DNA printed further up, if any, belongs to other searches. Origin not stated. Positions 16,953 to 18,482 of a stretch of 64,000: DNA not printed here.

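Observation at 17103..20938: Low-GC two-gene operon: TIR-TPR-TaqI_C-like fusion protein translationally coupled to an SMC/ABC-type ATPase. Candidate undescribed anti-phage system.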

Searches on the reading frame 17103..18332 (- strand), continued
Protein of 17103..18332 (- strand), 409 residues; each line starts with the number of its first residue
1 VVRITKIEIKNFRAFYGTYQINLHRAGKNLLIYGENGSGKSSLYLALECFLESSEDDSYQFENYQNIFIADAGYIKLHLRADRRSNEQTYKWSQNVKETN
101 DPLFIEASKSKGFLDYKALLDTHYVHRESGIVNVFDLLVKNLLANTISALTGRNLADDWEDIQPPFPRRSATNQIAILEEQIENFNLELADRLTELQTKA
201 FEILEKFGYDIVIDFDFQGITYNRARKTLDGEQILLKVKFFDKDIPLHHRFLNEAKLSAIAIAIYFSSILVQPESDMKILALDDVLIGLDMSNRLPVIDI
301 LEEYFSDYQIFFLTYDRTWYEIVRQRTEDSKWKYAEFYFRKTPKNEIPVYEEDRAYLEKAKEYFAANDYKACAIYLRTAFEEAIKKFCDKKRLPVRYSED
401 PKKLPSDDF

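Call 17: search_protein_families(library=pfam, proteins=[P0001, P0014], max_evalue=10)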
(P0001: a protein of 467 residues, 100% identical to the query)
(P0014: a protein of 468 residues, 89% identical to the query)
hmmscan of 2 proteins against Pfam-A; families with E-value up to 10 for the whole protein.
P0001 (467 aa): 13 families
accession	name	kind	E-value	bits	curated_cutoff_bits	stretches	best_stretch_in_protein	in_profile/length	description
PF02463.25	SMC_N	-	4.1e-12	46.4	40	1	3-321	2-204/220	RecF/RecN/SMC N terminal domain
PF13175.12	AAA_15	-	3.7e-10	40.4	32.1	2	1-71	1-55/374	AAA ATPase domain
PF13476.12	AAA_23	-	2.1e-09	38.7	27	1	5-141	1-142/201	AAA domain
PF13555.12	AAA_29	-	5.1e-06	26.6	27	1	4-48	2-44/61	P-loop containing region of AAA domain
PF11398.14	DUF2813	-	7.9e-05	22.6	21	1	1-62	1-57/372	Protein of unknown function (DUF2813)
PF13166.12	AAA_13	-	7.9e-05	22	36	2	19-58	9-48/713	AAA domain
PF13514.12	AAA_27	-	0.0014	18.7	22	1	1-50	1-50/206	AAA domain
PF13304.12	AAA_21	-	0.0048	17.4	27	1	31-63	4-26/304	AAA domain, putative AbiEii toxin, Type IV TA system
PF00005.33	ABC_tran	-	0.0054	17.8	25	1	24-53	9-38/137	ABC transporter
PF13191.12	AAA_16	-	0.015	16.3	32.6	1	24-56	23-51/167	AAA ATPase domain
PF16489.11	GAIN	-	0.093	12.6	26.5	1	138-192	49-101/210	GPCR-Autoproteolysis INducing (GAIN) domain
PF05673.19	DUF815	-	0.095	12.3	23.8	1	22-46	49-73/249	Protein of unknown function (DUF815)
PF13643.11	DUF4145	-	0.21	12.1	23.1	1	359-390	3-34/88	Domain of unknown function (DUF4145)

P0014 (468 aa): 14 families
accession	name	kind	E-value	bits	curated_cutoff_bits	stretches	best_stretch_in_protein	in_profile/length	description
PF02463.25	SMC_N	-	2.5e-13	50.4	40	1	3-320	2-202/220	RecF/RecN/SMC N terminal domain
PF13476.12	AAA_23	-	4e-11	44.4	27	1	5-142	1-142/201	AAA domain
PF13175.12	AAA_15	-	9.4e-09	35.8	32.1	1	1-62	1-55/374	AAA ATPase domain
PF13555.12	AAA_29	-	2.6e-05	24.3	27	1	4-51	2-46/61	P-loop containing region of AAA domain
PF13166.12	AAA_13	-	0.00027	20.2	36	2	27-54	16-43/713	AAA domain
PF13304.12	AAA_21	-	0.00047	20.8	27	1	32-60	4-35/304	AAA domain, putative AbiEii toxin, Type IV TA system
PF13514.12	AAA_27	-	0.0016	18.5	22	1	1-51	1-50/206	AAA domain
PF11398.14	DUF2813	-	0.0023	17.8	21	1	1-63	1-57/372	Protein of unknown function (DUF2813)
PF00005.33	ABC_tran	-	0.0064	17.5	25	1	25-52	9-36/137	ABC transporter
PF13191.12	AAA_16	-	0.012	16.5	32.6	1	27-52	24-50/167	AAA ATPase domain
PF01580.24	FtsK_SpoIIIE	-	0.032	14.1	24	1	6-43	18-55/221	FtsK/SpoIIIE family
PF13401.12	AAA_22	-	0.099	13.4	27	1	28-58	6-33/130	AAA domain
PF13643.11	DUF4145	-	0.19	12.2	23.1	1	359-388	2-30/88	Domain of unknown function (DUF4145)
PF13181.12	TPR_8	-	1.9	9.3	25.7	1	354-381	2-29/34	Tetratricopeptide repeat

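Call 26: find_related_loci(query=A2, collection=metagenome_contigs, flank=7000)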
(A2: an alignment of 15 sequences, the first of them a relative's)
Query A2 (467 aa) in metagenome_contigs; peptide patterns used: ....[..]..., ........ (x = any residue, [..] = any of these).
600 stretches matched a pattern (row limit reached: there are more); 280 encode a relative of the query (tblastn E <= 1e-3); the best 80 are kept; 80 distinct loci.
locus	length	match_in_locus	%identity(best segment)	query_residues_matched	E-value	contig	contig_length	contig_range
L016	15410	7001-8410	69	1-465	0e+0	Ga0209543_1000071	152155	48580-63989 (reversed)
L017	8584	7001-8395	62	1-461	0e+0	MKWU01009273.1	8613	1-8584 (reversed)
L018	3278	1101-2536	65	1-464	2e-174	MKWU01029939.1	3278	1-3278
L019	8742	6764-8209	50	1-466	7e-147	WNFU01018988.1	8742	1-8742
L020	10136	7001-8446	50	1-466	7e-147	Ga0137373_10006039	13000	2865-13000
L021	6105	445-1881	49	1-467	7e-148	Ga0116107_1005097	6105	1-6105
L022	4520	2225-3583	51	1-461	4e-149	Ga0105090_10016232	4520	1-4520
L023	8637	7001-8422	48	1-467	1e-145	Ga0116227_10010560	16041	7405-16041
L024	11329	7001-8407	49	1-467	5e-139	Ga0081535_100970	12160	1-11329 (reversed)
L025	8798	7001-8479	48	1-464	9e-139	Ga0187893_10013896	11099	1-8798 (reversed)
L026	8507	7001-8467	49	1-467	1e-137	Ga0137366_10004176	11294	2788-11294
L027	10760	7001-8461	47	1-465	3e-137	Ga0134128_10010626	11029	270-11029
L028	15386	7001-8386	49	1-465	1e-136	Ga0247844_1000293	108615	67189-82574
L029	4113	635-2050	47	1-464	3e-138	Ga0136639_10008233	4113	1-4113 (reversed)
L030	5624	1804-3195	48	1-464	2e-135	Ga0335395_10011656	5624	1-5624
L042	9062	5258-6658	44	1-467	3e-114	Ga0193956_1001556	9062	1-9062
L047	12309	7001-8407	38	1-465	8e-106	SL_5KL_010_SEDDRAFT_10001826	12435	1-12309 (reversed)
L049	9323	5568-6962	40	1-465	1e-104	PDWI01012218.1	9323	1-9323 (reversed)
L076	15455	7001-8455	33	1-463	6e-79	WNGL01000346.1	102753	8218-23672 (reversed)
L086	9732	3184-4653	33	2-460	3e-72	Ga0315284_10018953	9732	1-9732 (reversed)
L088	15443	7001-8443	33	2-461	2e-71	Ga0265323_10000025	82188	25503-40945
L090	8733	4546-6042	32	1-460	4e-71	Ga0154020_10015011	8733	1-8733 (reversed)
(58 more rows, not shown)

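Call 30: search_protein_families(library=pfam, proteins=[L011:971-4321:+, L024:97-3414:+, L047:67-3432:+, L026:144-3320:+, L024:3432-7004:+, L047:3435-7004:+, L076:3198-7004:+], max_evalue=0.01)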
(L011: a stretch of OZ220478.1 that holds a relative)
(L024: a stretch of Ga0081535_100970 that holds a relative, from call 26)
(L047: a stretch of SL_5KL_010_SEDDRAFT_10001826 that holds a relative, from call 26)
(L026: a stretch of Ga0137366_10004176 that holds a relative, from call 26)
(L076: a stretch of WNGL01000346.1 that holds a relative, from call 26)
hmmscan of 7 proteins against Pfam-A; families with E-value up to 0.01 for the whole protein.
L011:971-4321:+ (1116 aa): 6 families
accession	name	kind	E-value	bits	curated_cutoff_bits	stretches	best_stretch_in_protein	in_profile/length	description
PF00271.37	Helicase_C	-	1.8e-15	57.6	23.5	1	719-840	13-110/110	Helicase conserved C-terminal domain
PF00176.29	SNF2-rel_dom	-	1.1e-10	41.6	24.9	1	248-451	2-205/290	SNF2-related domain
PF13091.12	PLDc_2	-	9e-08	32.5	27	1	88-178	49-132/132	PLD-like domain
PF04851.21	ResIII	-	2.2e-07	31.4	22.5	1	248-405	8-162/164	Type III restriction enzyme, res subunit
PF00270.35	DEAD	-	8.5e-06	26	26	1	253-409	5-163/167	DEAD/DEAH box helicase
PF09565.16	RE_NgoFVII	-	2.5e-05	24.1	23.8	1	91-147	65-122/162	NgoFVII restriction endonuclease N-terminal PLD domain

L024:97-3414:+ (1105 aa): 7 families
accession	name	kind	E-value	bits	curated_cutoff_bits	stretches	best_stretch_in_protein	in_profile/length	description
PF00271.37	Helicase_C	-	1.6e-17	64.2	23.5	1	671-793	7-110/110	Helicase conserved C-terminal domain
PF00176.29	SNF2-rel_dom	-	2.8e-10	40.2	24.9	1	356-514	115-253/290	SNF2-related domain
PF13091.12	PLDc_2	-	1.2e-08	35.3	27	1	57-222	10-132/132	PLD-like domain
PF04851.21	ResIII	-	3e-07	30.9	22.5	1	363-407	120-162/164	Type III restriction enzyme, res subunit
PF09565.16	RE_NgoFVII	-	4.3e-06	26.6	23.8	1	141-212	69-139/162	NgoFVII restriction endonuclease N-terminal PLD domain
PF00270.35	DEAD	-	6.8e-05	23.1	26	1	351-411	98-163/167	DEAD/DEAH box helicase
PF22590.2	Cas3-like_C_2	-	0.00029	21.5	27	1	682-792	2-104/106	CRISPR-associated nuclease/helicase Cas3, C-terminal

L047:67-3432:+ (1121 aa): 6 families
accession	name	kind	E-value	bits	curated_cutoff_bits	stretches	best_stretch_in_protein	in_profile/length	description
PF00271.37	Helicase_C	-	4.4e-18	66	23.5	1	730-833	13-109/110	Helicase conserved C-terminal domain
PF13091.12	PLDc_2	-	3.3e-09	37.1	27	1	91-192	48-132/132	PLD-like domain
PF00176.29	SNF2-rel_dom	-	1.5e-08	34.6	24.9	1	340-413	110-180/290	SNF2-related domain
PF04851.21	ResIII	-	1.9e-08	34.9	22.5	1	349-396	118-163/164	Type III restriction enzyme, res subunit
PF00270.35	DEAD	-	5.5e-06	26.6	26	1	354-399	115-163/167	DEAD/DEAH box helicase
PF20720.3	nSTAND3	-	0.0021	18.2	27.2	0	262-364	3-73/155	Novel STAND NTPase 3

L026:144-3320:+ (1058 aa): 8 families
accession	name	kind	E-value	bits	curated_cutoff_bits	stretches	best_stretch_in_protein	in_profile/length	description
PF00271.37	Helicase_C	-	2e-22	79.9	23.5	1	649-764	4-109/110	Helicase conserved C-terminal domain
PF13091.12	PLDc_2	-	1.3e-08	35.2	27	1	48-194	31-132/132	PLD-like domain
PF00176.29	SNF2-rel_dom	-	3e-08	33.6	24.9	1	328-466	111-228/290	SNF2-related domain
PF04851.21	ResIII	-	1.1e-07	32.4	22.5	0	342-383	123-162/164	Type III restriction enzyme, res subunit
PF00270.35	DEAD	-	9.2e-06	25.9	26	1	332-384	103-161/167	DEAD/DEAH box helicase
PF22590.2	Cas3-like_C_2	-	0.00012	22.7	27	1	673-764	16-104/106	CRISPR-associated nuclease/helicase Cas3, C-terminal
PF09565.16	RE_NgoFVII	-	0.00082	19.2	23.8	1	123-198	79-153/162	NgoFVII restriction endonuclease N-terminal PLD domain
PF20720.3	nSTAND3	-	0.0033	17.6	27.2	0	258-294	5-41/155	Novel STAND NTPase 3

L024:3432-7004:+ (1190 aa): 5 families
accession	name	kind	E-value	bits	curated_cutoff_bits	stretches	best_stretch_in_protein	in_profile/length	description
PF07669.17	Eco57I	-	4.6e-38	131.4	25.3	1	535-736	2-155/171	Eco57I restriction-modification methylase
PF12950.13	TaqI_C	-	3.8e-10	40.5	26.5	1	961-1066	32-118/118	TaqI-like C-terminal specificity domain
PF02384.22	N6_Mtase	-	2.7e-08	34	20.4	0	378-411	3-39/311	N-6 DNA Methylase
PF20473.4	MmeI_Mtase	-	5.7e-07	29.4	27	1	468-706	11-186/259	MmeI, DNA-methyltransferase domain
PF01170.24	UPF0020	-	0.00021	21.5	22.3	0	640-689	105-155/197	RMKL-like, methyltransferase domain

L047:3435-7004:+ (1189 aa): 5 families
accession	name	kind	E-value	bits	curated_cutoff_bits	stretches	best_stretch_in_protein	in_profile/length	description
PF07669.17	Eco57I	-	4.5e-40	138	25.3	1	497-760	1-171/171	Eco57I restriction-modification methylase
PF02384.22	N6_Mtase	-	5.2e-12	46.2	20.4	1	661-774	123-232/311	N-6 DNA Methylase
PF12950.13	TaqI_C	-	2.5e-09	37.9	26.5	1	898-1062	2-118/118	TaqI-like C-terminal specificity domain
PF20473.4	MmeI_Mtase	-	8.5e-08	32.1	27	1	417-524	12-91/259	MmeI, DNA-methyltransferase domain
PF25120.1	DUF7814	-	1.9e-06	28.2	27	1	252-291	120-159/228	Domain of unknown function (DUF7814)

L076:3198-7004:+ (1268 aa): 7 families
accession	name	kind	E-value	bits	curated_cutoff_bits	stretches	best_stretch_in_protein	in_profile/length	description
PF07669.17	Eco57I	-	2.4e-42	145.4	25.3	1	635-879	1-171/171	Eco57I restriction-modification methylase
PF12950.13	TaqI_C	-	5.5e-18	65.8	26.5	1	1000-1161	1-118/118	TaqI-like C-terminal specificity domain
PF02384.22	N6_Mtase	-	5.3e-11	42.8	20.4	1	779-895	115-235/311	N-6 DNA Methylase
PF20473.4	MmeI_Mtase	-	4.4e-07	29.8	27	1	529-656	9-84/259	MmeI, DNA-methyltransferase domain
PF14335.11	DUF4391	-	0.0002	21.8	29.9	1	119-220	76-170/232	Domain of unknown function (DUF4391)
PF20465.4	MmeI_hel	-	0.00071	20.7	27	0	261-331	5-72/75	MmeI, helicase spacer domain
PF01170.24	UPF0020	-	0.001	19.3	22.3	0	540-557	29-46/197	RMKL-like, methyltransferase domain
